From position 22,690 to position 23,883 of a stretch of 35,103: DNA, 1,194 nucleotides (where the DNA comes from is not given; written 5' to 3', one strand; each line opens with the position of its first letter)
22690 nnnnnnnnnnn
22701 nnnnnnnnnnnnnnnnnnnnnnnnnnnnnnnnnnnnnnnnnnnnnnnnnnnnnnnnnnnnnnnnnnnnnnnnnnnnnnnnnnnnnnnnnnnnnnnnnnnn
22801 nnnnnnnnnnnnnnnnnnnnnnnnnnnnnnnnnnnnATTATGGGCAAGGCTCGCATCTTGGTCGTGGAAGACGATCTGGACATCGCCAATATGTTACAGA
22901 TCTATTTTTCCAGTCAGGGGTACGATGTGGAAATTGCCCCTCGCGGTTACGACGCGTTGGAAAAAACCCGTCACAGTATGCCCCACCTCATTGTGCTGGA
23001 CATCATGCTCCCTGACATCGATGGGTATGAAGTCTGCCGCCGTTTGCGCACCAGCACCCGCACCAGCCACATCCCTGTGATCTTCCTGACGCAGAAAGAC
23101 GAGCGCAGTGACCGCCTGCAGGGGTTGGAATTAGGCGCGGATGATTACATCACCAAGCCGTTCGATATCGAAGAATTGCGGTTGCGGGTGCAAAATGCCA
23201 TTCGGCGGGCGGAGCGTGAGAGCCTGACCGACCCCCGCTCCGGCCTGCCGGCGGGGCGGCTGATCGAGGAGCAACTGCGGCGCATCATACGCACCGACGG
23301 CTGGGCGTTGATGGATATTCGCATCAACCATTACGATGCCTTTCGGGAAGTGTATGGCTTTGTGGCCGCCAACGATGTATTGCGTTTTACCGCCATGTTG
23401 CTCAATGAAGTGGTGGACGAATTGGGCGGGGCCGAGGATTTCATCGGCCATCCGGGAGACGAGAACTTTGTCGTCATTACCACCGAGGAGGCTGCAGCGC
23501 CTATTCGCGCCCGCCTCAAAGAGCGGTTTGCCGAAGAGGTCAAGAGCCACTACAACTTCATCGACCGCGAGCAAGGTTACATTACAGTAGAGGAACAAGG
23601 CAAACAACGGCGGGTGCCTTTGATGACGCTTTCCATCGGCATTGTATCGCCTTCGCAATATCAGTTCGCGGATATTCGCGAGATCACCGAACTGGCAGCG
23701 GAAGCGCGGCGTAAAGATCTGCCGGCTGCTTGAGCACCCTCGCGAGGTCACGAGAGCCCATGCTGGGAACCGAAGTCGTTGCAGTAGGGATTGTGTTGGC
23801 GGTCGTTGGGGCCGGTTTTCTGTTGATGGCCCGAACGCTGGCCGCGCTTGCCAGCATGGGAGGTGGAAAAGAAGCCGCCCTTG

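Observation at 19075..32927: A 13.9-kb, nine-gene, translationally coupled signalling/enzyme supra-operon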

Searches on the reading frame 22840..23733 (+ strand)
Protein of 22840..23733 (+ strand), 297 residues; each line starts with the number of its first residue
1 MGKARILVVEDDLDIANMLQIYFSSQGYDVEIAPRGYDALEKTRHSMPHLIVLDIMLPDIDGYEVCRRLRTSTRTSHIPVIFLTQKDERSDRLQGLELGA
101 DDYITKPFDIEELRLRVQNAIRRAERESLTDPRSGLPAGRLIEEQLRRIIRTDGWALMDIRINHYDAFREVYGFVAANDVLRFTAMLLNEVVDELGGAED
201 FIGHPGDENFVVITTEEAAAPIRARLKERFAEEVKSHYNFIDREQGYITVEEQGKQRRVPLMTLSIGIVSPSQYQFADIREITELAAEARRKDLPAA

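Call 3: search_protein_families(library=pfam, proteins=[window:22840-23733:+], max_evalue=0.01)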
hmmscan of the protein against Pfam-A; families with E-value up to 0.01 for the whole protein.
window:22840-23733:+ (297 aa): 3 families
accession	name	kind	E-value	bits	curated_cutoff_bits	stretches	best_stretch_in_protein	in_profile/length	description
PF00072.30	Response_reg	-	7.9e-30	103.7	30.2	1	6-117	1-110/111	Response regulator receiver domain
PF00990.26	GGDEF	-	2.4e-07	31.1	23.8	1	130-239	3-112/161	Diguanylate cyclase, GGDEF domain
PF23198.2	PDE8A_N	-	0.0013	19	29.6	1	25-89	32-97/147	PDE8A-like, N-terminal domain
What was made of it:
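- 22840..23733 (+): g5: response regulator with an intact REC and a degenerate GGDEF domain. The motif is PGDEN here and GGDNF in most orthologs. No RxxD I-site. Pfam REC 8e-30, GGDEF 2e-7 partial (call 3).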

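Call 7: search_protein_families(library=ncbifam, proteins=[window:22840-23733:+], max_evalue=0.01)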
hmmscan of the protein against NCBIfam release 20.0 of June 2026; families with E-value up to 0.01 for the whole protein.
window:22840-23733:+ (297 aa): 101 families (the best 25 are shown)
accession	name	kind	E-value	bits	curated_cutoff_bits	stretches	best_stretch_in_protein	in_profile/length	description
NF008296.0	PRK11083.1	equivalog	2.5e-38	131.8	273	1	3-135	3-132/228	two-component system response regulator CreB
NF007135.0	PRK09581.1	equivalog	1.1e-37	129.9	474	2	4-122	3-121/457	PleD family two-component system response regulator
TIGR02154.1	PhoB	equivalog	3.3e-37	128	296.2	1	4-129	3-128/226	phosphate regulon transcriptional regulator PhoB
NF045944.1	ResRegRpaBCyano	equivalog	1.2e-36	126.3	330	1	7-128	1-119/229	response regulator transcription factor RpaB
NF040689.1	MtrAB_MtrA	equivalog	1.2e-35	122.9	300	1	6-128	1-120/219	MtrAB system response regulator MtrA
NF053854.1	RespRegPhoBBctds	equivalog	2.1e-35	122.1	270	1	6-128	1-122/225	two-component system response regulator PhoB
NF040534.1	resp_reg_YycF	equivalog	1.3e-34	119.5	340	1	5-129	2-123/231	response regulator YycF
NF007005.1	PRK09468.1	equivalog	1.3e-33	116.4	331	1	3-132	3-130/237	osmolarity response regulator transcription factor OmpR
NF041733.1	resp_reg_CseB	equivalog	1.3e-32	113.1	350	1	5-130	2-124/228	two-component system response regulator CseB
NF033117.2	vanR_ACDEGLN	exception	2.7e-31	108.9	350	1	6-126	1-118/226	VanR-ABDEGLN family response regulator transcription factor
TIGR01387.1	cztR_silR_copR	subfamily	2.9e-30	105.5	279.2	1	6-128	1-121/218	heavy metal response regulator transcription factor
NF007982.1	PRK10710.1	equivalog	5.8e-30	104.6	380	1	4-128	8-129/235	envelope stress response regulator BaeR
NF008034.0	PRK10766.1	equivalog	8e-29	100.8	275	1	4-124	3-120/231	two-component system response regulator TorR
NF045991.1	RespRegCtrARhodob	equivalog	2.1e-28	99.6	350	1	5-126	2-121/224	response regulator transcription factor CtrA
NF012023.0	PRK15479.1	equivalog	3.5e-28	98.7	337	1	5-126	2-121/224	transcriptional regulator TctD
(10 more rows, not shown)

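Call 83: search_protein_families(library=padloc, proteins=[window:22840-23733:+], max_evalue=0.00001)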
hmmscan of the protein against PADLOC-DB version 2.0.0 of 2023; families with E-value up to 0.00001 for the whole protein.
window:22840-23733:+ (297 aa): 1 family
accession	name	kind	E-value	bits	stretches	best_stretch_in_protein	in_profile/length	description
PDLC04055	PD-T4-6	-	3.6e-07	27.3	1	3-127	365-489/496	-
